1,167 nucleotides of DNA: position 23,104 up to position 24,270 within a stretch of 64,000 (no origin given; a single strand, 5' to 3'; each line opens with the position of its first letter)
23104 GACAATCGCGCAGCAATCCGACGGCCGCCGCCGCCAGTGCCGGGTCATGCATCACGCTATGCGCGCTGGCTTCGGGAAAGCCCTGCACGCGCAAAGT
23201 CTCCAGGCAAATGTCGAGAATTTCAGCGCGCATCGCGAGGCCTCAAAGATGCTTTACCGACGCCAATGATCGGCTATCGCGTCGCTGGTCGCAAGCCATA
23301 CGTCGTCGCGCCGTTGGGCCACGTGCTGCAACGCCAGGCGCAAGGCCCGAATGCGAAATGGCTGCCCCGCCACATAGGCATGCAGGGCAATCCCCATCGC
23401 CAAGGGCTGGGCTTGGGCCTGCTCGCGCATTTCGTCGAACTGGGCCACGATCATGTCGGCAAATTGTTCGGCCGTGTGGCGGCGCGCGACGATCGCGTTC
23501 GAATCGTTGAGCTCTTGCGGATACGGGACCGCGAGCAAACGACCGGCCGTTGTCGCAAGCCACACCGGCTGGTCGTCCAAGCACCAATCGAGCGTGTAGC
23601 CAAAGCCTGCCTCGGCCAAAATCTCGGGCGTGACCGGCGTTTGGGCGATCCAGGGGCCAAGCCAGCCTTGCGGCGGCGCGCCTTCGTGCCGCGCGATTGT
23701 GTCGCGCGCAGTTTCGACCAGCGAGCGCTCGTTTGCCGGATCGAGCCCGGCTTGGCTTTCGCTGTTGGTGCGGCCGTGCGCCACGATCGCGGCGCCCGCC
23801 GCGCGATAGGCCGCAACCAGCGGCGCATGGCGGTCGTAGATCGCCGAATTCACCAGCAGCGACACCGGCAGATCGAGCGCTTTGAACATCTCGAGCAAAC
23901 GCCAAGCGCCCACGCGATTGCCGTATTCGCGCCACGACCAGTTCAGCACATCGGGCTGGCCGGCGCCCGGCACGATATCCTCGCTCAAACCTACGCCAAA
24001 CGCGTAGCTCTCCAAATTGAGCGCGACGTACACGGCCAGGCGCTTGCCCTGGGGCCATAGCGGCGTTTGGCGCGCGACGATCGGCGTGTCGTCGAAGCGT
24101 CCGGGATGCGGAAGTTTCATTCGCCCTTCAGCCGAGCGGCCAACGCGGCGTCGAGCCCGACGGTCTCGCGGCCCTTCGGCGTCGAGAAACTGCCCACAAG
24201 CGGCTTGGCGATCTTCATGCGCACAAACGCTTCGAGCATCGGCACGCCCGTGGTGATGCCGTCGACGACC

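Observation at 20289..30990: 10 kb operon combining hydantoin/ureide-type enzymes with TRAP uptake, GGT and Fe-ADH: candidate undescribed catabolic pathway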

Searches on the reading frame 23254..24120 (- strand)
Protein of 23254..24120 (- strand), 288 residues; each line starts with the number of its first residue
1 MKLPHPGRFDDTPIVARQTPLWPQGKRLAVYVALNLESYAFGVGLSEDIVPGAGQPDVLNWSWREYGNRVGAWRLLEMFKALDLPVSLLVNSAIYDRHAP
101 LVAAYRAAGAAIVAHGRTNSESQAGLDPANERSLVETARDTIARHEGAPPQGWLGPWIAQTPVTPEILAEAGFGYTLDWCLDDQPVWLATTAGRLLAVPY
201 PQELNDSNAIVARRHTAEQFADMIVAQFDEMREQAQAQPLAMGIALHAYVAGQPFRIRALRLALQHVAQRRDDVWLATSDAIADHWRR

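Call 5: search_protein_families(library=pfam, proteins=[window:23254-24120:-], max_evalue=0.01)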
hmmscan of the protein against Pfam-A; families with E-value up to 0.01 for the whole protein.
window:23254-24120:- (288 aa): 1 family
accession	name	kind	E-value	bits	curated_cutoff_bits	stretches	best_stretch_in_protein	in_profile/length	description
PF01522.26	Polysacc_deac_1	-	0.0086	16.5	23.1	0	71-173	20-121/124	Polysaccharide deacetylase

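Call 6: search_protein_families(library=ncbifam, proteins=[window:23254-24120:-], max_evalue=0.01)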
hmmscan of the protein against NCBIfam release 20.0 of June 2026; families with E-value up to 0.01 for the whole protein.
window:23254-24120:- (288 aa): 1 family
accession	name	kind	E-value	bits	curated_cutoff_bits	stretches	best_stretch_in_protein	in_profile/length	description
TIGR03212.1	uraD_N-term-dom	equivalog_domain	8.2e-37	126.8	424.6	1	49-287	53-292/297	allantoinase PuuE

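Call 7: search_solved_structures(query=window:23254-24120:-, max_evalue=0.001)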
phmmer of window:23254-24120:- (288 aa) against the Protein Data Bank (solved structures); distinct sequences matched with E-value up to 0.001: 5.
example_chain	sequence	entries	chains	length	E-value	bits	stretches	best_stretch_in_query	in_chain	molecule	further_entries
1z7a_A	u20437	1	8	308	1.6e-27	99.9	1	57-288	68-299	conserved hypothetical protein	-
3s6o_A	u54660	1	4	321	6.8e-27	97.9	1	48-287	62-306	Polysaccharide deacetylase family protein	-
3cl6_A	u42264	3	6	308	1.4e-26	96.9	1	50-287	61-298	Puue allantoinase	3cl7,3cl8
3rxz_A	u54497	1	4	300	3.7e-16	62.7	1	19-287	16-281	Polysaccharide deacetylase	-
3qbu_A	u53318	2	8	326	4e-06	29.7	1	55-183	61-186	Putative uncharacterized protein | peptidoglycan deacetylase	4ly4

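Call 11: find_encoding_contigs(protein=window:23254-24120:-, flank=10000, max_places=6)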
Protein window:23254-24120:- (288 aa): 3 contigs read that carry it; 2 places shown.
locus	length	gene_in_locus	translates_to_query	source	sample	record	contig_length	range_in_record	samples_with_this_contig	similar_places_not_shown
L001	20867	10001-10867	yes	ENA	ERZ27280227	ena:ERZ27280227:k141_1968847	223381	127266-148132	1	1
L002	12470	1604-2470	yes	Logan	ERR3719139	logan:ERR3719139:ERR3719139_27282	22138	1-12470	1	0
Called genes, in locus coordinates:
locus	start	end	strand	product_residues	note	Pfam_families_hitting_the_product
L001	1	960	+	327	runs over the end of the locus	PF03480:DctP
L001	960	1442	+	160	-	PF04290:DctQ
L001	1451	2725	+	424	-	PF06808:DctM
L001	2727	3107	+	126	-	PF01050:MannoseP_isomer, PF07883:Cupin_2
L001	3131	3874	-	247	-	PF01177:Asp_Glu_race, PF17645:Amdase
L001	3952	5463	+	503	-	PF01979:Amidohydro_1, PF07969:Amidohydro_3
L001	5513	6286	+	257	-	PF00392:GntR, PF07729:FCD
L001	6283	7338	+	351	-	PF03480:DctP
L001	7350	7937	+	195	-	PF04290:DctQ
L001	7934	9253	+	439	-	PF06808:DctM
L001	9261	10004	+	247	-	PF01177:Asp_Glu_race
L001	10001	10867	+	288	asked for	-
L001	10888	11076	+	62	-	-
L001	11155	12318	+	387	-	PF00465:Fe-ADH, PF13685:Fe-ADH_2, PF25137:ADH_Fe_C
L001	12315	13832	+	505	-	PF01019:G_glu_transpept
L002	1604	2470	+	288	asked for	-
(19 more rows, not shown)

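Call 12: find_homologous_proteins(query=window:23254-24120:-, max_evalue=1e-10)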
Query window:23254-24120:- (288 aa): 6708 proteins with E <= 1e-10 among 8000 candidates; the best 120 are listed.
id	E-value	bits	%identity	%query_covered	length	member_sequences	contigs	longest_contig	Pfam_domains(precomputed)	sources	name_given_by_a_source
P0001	1.5e-191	653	100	100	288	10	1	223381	-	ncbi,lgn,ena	-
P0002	1.5e-145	502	78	100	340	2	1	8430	-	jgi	jgi:peptidoglycan/xylan/chitin deacetylase (PgdA/CDA1 family)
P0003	2.9e-145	501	79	99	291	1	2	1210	-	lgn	-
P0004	4.5e-145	501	78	98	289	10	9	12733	-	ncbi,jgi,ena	jgi:allantoinase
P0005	1.0e-144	499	79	99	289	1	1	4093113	-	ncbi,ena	-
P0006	1.6e-144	499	79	100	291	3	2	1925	-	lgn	-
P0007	2.4e-144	498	77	99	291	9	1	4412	-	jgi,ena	-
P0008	9.6e-144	496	77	99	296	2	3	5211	-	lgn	-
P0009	2.9e-143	495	76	100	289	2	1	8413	-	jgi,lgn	jgi:peptidoglycan/xylan/chitin deacetylase (PgdA/CDA1 family)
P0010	6.0e-143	494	78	100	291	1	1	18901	-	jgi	jgi:allantoinase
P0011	1.6e-142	492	76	99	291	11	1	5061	-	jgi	jgi:peptidoglycan/xylan/chitin deacetylase (PgdA/CDA1 family)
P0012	2.0e-142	492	76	100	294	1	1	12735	-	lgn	-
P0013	2.2e-142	492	78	99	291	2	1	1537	-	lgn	-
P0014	4.0e-142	491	77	100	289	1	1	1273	-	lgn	-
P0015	1.1e-141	490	77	99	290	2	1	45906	-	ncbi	-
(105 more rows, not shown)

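Call 14: find_related_loci(query=A1, collection=genome_contigs, flank=10000)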
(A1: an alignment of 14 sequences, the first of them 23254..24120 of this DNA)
Query A1 (288 aa) in genome_contigs; peptide patterns used: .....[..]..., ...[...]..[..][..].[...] (x = any residue, [..] = any of these).
600 stretches matched a pattern (row limit reached: there are more); 579 encode a relative of the query (tblastn E <= 1e-3); the best 80 are kept; 80 distinct loci.
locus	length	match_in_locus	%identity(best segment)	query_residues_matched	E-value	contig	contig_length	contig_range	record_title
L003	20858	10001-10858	79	1-286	4e-143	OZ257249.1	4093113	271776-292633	MAG: Tagaea sp. isolate 835704f9-8dba-454c-b00a-1ace12109bd4 genome assembly, chromosome: 1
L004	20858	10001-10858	76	2-286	6e-143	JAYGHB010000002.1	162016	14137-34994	Halotia wernerae UHCC 0503 NODE_32_length_162016_cov_11.628182, whole genome shotgun sequence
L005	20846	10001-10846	77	5-286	2e-139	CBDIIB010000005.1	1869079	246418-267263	MAG: Tagaea sp. isolate 1864d970-a1a3-420f-b209-01b41db31efa genome assembly, contig: contig_5, whole genome shotgun seq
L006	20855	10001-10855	76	3-286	2e-136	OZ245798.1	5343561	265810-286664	MAG: Tagaea sp. isolate 2d73b5ed-a5a6-4a34-9fba-0db9853539c9 genome assembly, chromosome: 1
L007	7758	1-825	76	13-286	4e-135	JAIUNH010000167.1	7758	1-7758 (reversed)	MAG: Proteobacteria bacterium isolate ALPHA1 spades-bin.77~NODE_8327_length_7758_cov_0.941947, whole genome shotgun sequ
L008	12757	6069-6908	66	7-286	4e-124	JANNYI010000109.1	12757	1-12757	MAG: Betaproteobacteria bacterium isolate VAR_34_concoct_320_sub VAR_34_k141_1486953, whole genome shotgun sequence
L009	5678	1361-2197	66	8-286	8e-122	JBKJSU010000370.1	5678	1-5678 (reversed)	MAG: Casimicrobiaceae bacterium isolate ant_bin.591 S1Ck117_1205526_flag_0_multi_24.0000_len_5678, whole genome shotgun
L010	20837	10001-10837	65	8-286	2e-121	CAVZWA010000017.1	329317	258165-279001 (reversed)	MAG: uncultured beta proteobacterium isolate MFD02134.bin.1.228 genome assembly, contig: contig_772, whole genome shotgu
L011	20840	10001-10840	64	7-286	9e-120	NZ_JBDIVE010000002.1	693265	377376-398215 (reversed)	Uliginosibacterium sediminicola strain M1-21 KACC19271_scaffold2, whole genome shotgun sequence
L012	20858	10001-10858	64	1-286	1e-118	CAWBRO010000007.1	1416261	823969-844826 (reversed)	MAG: uncultured beta proteobacterium isolate MFD00392.bin.2.372 genome assembly, contig: contig_5438, whole genome shotg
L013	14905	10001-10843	64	3-283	9e-118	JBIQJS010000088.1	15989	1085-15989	MAG: Rubrivivax sp. isolate mag.3f NODE_4386_length_15989, whole genome shotgun sequence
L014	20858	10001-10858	64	3-286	2e-117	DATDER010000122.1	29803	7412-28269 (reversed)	MAG TPA_asm: Rubrivivax sp. isolate SMAG_U205 k141_1117097, whole genome shotgun sequence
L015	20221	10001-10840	63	7-286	5e-117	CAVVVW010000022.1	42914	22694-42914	MAG: uncultured beta proteobacterium isolate MFD04651.bin.1.139 genome assembly, contig: contig_37741, whole genome shot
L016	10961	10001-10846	61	7-288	9e-116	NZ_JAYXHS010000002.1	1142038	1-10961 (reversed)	Uliginosibacterium silvisoli strain H3 H3_scaffold2, whole genome shotgun sequence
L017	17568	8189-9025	64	8-286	2e-115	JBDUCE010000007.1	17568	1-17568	MAG: Betaproteobacteria bacterium isolate cluster4_bin.4 NODE_6373_length_17568_cov_6.565865, whole genome shotgun seque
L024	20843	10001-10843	62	7-287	3e-113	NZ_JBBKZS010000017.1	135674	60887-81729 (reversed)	Variovorax robiniae strain KACC 18901 contig00017, whole genome shotgun sequence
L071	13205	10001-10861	52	2-285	8e-97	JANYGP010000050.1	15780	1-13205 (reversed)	MAG: Polaromonas sp. isolate 341R_metabinner_37 341R_k141_988221, whole genome shotgun sequence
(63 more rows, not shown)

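Call 18: search_protein_families(library=pfam, proteins=[L010:5277-6923:-, L010:7130-8236:-, L010:10878-12089:-, L011:5277-6899:-, L011:7145-8146:-, L024:3070-4692:-, L024:1892-3007:-, L024:6747-8105:-, L024:10887-12041:+, L003:8300-9043:-], max_evalue=0.001)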
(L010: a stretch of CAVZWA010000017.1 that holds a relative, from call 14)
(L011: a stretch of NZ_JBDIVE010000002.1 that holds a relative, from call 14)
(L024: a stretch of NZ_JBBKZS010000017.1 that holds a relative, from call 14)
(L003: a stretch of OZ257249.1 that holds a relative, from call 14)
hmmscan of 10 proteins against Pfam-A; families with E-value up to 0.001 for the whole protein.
L010:5277-6923:- (548 aa): 1 family
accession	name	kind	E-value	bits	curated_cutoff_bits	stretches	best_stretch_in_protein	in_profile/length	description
PF06808.19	DctM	-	1.6e-99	334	23.8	1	130-537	3-412/413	Tripartite ATP-independent periplasmic transporter, DctM component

L010:7130-8236:- (368 aa): 1 family
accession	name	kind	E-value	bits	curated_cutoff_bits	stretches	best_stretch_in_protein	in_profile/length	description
PF03480.18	DctP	-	9e-79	265.2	23.4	1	71-346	6-281/286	Bacterial extracellular solute-binding protein, family 7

L010:10878-12089:- (403 aa): 2 families
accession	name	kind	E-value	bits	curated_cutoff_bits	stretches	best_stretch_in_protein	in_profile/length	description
PF20629.2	GD_AH_C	-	3.7e-80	269.2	26.8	1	145-390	1-238/242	D-galactarate/Altronate dehydratase, C-terminal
PF04295.18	GD_AH_second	-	2.2e-27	96.2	27.3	1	11-134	1-134/136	D-galactarate dehydratase/Altronate hydrolase, second domain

L011:5277-6899:- (540 aa): 1 family
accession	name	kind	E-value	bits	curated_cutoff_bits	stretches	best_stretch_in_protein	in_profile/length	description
PF06808.19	DctM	-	2.2e-100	336.8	23.8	1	121-530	2-413/413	Tripartite ATP-independent periplasmic transporter, DctM component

L011:7145-8146:- (333 aa): 1 family
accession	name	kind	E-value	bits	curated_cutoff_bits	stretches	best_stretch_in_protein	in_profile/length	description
PF03480.18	DctP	-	1.7e-75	254.4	23.4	1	35-311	5-281/286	Bacterial extracellular solute-binding protein, family 7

L024:3070-4692:- (540 aa): 1 family
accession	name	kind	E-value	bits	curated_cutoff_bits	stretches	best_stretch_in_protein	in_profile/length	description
PF07690.21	MFS_1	-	3.3e-50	171.4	33.4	1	136-496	6-347/347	Major Facilitator Superfamily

L024:1892-3007:- (371 aa): 2 families
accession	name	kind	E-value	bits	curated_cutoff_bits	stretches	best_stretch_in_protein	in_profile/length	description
PF13609.12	Porin_4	-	1.7e-47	163.2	27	1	44-344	1-309/310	Gram-negative porin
PF00267.27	Porin_1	-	7.4e-15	55.6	23.7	1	92-205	23-137/337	Gram-negative porin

L024:6747-8105:- (452 aa): 2 families
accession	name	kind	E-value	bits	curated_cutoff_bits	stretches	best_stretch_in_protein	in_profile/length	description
PF07690.21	MFS_1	-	5.7e-53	180.5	33.4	1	44-407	1-345/347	Major Facilitator Superfamily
PF03137.26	OATP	-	0.00036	19.4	25.8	1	190-345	213-379/545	Organic Anion Transporter Polypeptide (OATP) family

L024:10887-12041:+ (384 aa): 1 family
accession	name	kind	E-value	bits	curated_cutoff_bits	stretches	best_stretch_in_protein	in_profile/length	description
PF11288.14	DUF3089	-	6.7e-53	179.7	23.4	1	72-267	1-205/207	Protein of unknown function (DUF3089)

L003:8300-9043:- (247 aa): 2 families
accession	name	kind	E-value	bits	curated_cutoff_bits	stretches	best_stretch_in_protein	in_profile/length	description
PF17645.6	Amdase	-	5.4e-15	56.1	25.9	1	91-244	74-228/228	Arylmalonate decarboxylase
PF01177.27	Asp_Glu_race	-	3e-08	34.2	31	1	98-226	81-211/211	Asp/Glu/Hydantoin racemase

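Call 47: search_dna_similar(query=window:23254-24120:-, collection=plasmids, mode=protein, max_rows=40, max_evalue=1e-30)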
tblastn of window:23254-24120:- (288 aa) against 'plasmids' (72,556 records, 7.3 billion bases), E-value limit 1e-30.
Records with a match: 79; places in all: 96; records where one place covers at least 80% of the query: 79.
Best place of each record, by identity: <60% 79.
By first word of the organism name: Paraburkholderia 9; Azospirillum 7; Novosphingobium 7; Agrobacterium 7; Streptomyces 5; Cupriavidus 3; Variovorax 3; Sphingomonas 3; Rhodococcus 3; Caballeronia 2; and 25 more.
By predicted mobility (MOB-suite, as given by PLSDB): non-mobilizable 52; conjugative 15; mobilizable 12.
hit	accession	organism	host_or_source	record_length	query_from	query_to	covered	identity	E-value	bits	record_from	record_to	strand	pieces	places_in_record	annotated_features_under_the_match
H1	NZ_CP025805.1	Sulfitobacter sp. SK012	Marine Sediment,North Sea (sediment)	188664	8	283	96%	55.8%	2e-93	308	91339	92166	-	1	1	polysaccharide deacetylase family protein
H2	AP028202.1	Paraburkholderia largidicola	Physopelta gutta,midgut,Midgut crypts ...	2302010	7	285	97%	53.4%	4e-87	290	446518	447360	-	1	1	polysaccharide deacetylase family protein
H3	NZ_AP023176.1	Paraburkholderia largidicola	Physopelta gutta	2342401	7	285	97%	53.4%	4e-87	290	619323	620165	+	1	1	none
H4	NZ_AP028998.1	Paraburkholderia sp. 22B1P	-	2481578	7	285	97%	53.4%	5e-87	290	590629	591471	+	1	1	none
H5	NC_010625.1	Paraburkholderia phymatum STM815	-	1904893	7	285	97%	53.0%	7e-87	290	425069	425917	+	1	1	record has no annotation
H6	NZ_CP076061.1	Cupriavidus sp. EM10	Pure-cultured cell,sewage water sludge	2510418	3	284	98%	51.9%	1e-84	283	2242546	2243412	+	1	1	none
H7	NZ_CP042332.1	Bosea sp. F3-2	soybean,soil sample,rhizosphere soil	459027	1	286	99%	51.0%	1e-84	283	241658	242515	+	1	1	polysaccharide deacetylase family protein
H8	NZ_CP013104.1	Paraburkholderia caribensis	-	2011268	7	285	97%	52.3%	2e-86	289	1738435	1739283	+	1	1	none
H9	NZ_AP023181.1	Paraburkholderia sp. PGU19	Physopelta gutta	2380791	7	285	97%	52.3%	3e-86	288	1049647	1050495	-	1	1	none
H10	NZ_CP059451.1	Azospirillum brasilense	Prokaryotes,soil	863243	3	286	99%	51.1%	2e-84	283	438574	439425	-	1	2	polysaccharide deacetylase family protein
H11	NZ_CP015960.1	Paraburkholderia caribensis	Mimosa,single cell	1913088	7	285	97%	51.9%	4e-86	288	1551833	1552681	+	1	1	none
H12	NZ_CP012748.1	Paraburkholderia caribensis MBA4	soil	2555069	7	285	97%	51.9%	1e-85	286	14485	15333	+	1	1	none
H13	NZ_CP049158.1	Caballeronia sp. SBC1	whole organism,soil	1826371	7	285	97%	51.9%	2e-84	283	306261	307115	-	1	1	none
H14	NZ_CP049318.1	Caballeronia sp. SBC2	whole organism,soil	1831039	7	285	97%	51.9%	2e-84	283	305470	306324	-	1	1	none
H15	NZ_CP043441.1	Cupriavidus campinensis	cell culture,soil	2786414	7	283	96%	51.9%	5e-84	281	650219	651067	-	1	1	none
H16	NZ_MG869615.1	Polaromonas sp. E10S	Ecology Glacier, King George Island, ...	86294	3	284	98%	48.4%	2e-80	271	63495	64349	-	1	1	polysaccharide deacetylase family protein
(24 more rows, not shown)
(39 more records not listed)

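Call 48: get_annotated_region(hit=H16, flank=9000)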
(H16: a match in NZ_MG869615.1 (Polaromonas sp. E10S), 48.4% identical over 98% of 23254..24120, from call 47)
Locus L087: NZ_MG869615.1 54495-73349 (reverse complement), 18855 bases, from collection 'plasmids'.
description: Polaromonas sp. E10S plasmid pE10SP1, complete sequence
organism: Polaromonas sp. E10S (NCBI taxid 1840239)
taxonomy: Bacteria; Pseudomonadota; Betaproteobacteria; Burkholderiales; Comamonadaceae; Polaromonas; Polaromonas sp. E10S
host: -; source: Ecology Glacier, King George Island, Antarctica, cryoconite; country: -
typing (MOB-suite, as given by PLSDB): non-mobilizable
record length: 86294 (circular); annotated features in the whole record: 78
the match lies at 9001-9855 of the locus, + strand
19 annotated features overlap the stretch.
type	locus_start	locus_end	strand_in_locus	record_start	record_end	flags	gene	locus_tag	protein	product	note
CDS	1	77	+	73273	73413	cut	-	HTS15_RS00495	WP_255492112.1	hypothetical protein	-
CDS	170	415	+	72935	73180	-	-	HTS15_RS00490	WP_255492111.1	hypothetical protein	-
CDS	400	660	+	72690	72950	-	-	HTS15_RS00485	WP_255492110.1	hypothetical protein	-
CDS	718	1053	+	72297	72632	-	-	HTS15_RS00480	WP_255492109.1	hypothetical protein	-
CDS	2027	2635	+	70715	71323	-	-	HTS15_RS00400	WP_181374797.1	MarR family winged helix-turn-helix transcriptional regulator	GO:0006355 - regulation of DNA-templated transcription [Evidence IEA]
CDS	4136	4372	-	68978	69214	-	-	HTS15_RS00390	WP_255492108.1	IS30 family transposase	-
CDS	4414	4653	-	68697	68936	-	-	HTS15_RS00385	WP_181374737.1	hypothetical protein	-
CDS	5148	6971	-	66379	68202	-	-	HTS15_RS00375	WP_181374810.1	heavy metal translocating P-type ATPase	-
CDS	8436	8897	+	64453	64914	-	-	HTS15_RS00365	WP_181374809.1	nuclear transport factor 2 family protein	-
CDS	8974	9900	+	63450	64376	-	-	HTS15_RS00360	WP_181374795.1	polysaccharide deacetylase family protein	-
CDS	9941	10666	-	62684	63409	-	-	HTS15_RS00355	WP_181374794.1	aspartate/glutamate racemase family protein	GO:0006807 - nitrogen compound metabolic process [Evidence IEA]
CDS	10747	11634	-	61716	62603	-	-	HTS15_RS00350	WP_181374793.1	ABC transporter permease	GO:0055085 - transmembrane transport [Evidence IEA]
CDS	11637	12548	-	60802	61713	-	-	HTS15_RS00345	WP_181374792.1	ABC transporter permease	GO:0055085 - transmembrane transport [Evidence IEA]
CDS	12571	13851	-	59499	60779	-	-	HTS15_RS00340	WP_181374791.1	extracellular solute-binding protein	-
CDS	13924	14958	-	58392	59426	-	-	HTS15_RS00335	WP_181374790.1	ABC transporter ATP-binding protein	-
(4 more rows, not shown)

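Call 50: get_annotated_region(hit=H10, flank=9000)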
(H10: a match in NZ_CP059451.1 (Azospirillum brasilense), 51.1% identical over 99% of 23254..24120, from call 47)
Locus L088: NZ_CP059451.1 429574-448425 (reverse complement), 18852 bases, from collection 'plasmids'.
description: Azospirillum brasilense strain 2020WEIHUA_K plasmid unnamed2, complete sequence
organism: Azospirillum brasilense (NCBI taxid 192)
taxonomy: Bacteria; Pseudomonadota; Alphaproteobacteria; Rhodospirillales; Azospirillaceae; Azospirillum; Azospirillum brasilense
host: -; source: Prokaryotes,soil; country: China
typing (MOB-suite, as given by PLSDB): mobilizable; relaxase MOBP
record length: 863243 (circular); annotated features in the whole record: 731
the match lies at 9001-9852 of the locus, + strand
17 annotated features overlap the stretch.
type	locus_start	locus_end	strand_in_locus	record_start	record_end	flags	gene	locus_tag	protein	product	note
CDS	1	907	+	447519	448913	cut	-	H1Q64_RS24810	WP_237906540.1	ATPase domain-containing protein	-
CDS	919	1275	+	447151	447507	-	-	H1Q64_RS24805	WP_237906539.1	response regulator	GO:0000160 - phosphorelay signal transduction system [Evidence IEA]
CDS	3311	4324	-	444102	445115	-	-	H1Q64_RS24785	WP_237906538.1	LysR substrate-binding domain-containing protein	-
CDS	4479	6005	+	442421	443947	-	-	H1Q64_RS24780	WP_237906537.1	sugar ABC transporter ATP-binding protein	-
CDS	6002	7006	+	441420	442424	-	-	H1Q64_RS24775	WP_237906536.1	ABC transporter permease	GO:0008643 - carbohydrate transport [Evidence IEA]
CDS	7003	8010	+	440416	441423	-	-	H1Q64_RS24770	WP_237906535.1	ABC transporter permease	GO:0008643 - carbohydrate transport [Evidence IEA]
CDS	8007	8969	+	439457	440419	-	-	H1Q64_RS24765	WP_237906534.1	TMAO reductase system protein TorT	-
CDS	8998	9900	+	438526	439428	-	-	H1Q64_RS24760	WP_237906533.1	polysaccharide deacetylase family protein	-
CDS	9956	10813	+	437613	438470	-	-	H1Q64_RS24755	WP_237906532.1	aspartate dehydrogenase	-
CDS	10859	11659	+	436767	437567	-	-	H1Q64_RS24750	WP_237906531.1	SDR family oxidoreductase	-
CDS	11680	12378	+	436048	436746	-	-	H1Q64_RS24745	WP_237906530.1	RraA family protein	-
CDS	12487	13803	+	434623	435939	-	-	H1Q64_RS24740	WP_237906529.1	amidase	-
CDS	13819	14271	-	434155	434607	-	-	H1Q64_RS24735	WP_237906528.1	RidA family protein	-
CDS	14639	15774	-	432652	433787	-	-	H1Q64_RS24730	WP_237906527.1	IS3 family transposase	-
CDS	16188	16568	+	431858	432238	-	-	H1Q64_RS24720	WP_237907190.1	cytochrome c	-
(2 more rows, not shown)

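Call 51: get_annotated_region(hit=H1, flank=9000)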
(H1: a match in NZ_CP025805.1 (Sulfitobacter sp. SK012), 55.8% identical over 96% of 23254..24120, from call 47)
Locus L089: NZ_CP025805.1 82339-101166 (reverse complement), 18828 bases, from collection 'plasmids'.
description: Sulfitobacter sp. SK012 plasmid unnamed1, complete sequence
organism: Sulfitobacter sp. SK012 (NCBI taxid 1389005)
taxonomy: Bacteria; Pseudomonadota; Alphaproteobacteria; Rhodobacterales; Roseobacteraceae; Sulfitobacter; Sulfitobacter sp. SK012
host: -; source: Marine Sediment,North Sea (sediment); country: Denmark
typing (MOB-suite, as given by PLSDB): non-mobilizable
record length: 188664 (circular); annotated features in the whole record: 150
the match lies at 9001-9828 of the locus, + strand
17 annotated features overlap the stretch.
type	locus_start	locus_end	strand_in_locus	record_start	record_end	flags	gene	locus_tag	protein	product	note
CDS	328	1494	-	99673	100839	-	-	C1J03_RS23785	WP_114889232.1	hypothetical protein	-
CDS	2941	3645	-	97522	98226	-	-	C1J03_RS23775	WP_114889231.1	GntR family transcriptional regulator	-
CDS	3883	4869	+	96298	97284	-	-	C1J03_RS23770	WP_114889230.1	ABC transporter ATP-binding protein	-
CDS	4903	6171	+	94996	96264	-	-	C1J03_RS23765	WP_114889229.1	extracellular solute-binding protein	-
CDS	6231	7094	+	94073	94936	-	-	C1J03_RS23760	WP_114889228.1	ABC transporter permease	GO:0055085 - transmembrane transport [Evidence IEA]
CDS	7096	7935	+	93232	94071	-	-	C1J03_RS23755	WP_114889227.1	ABC transporter permease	GO:0055085 - transmembrane transport [Evidence IEA]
CDS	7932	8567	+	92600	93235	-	-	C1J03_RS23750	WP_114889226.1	aspartate/glutamate racemase family protein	-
CDS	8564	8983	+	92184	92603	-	-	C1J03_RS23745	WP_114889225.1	nuclear transport factor 2 family protein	-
CDS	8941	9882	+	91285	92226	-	-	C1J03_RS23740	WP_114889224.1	polysaccharide deacetylase family protein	-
CDS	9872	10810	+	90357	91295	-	-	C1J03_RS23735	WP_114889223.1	N-carbamoyl-D-amino-acid hydrolase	-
CDS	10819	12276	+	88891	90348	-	hydA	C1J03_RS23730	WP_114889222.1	dihydropyrimidinase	GO:0008152 - metabolic process [Evidence IEA]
CDS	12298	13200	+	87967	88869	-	-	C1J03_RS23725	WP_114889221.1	polysaccharide deacetylase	-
CDS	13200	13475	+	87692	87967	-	-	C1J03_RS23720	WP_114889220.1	hypothetical protein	-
CDS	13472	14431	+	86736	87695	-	-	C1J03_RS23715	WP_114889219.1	GTP-binding protein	-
CDS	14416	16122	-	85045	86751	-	-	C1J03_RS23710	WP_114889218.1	hydantoinase B/oxoprolinase family protein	-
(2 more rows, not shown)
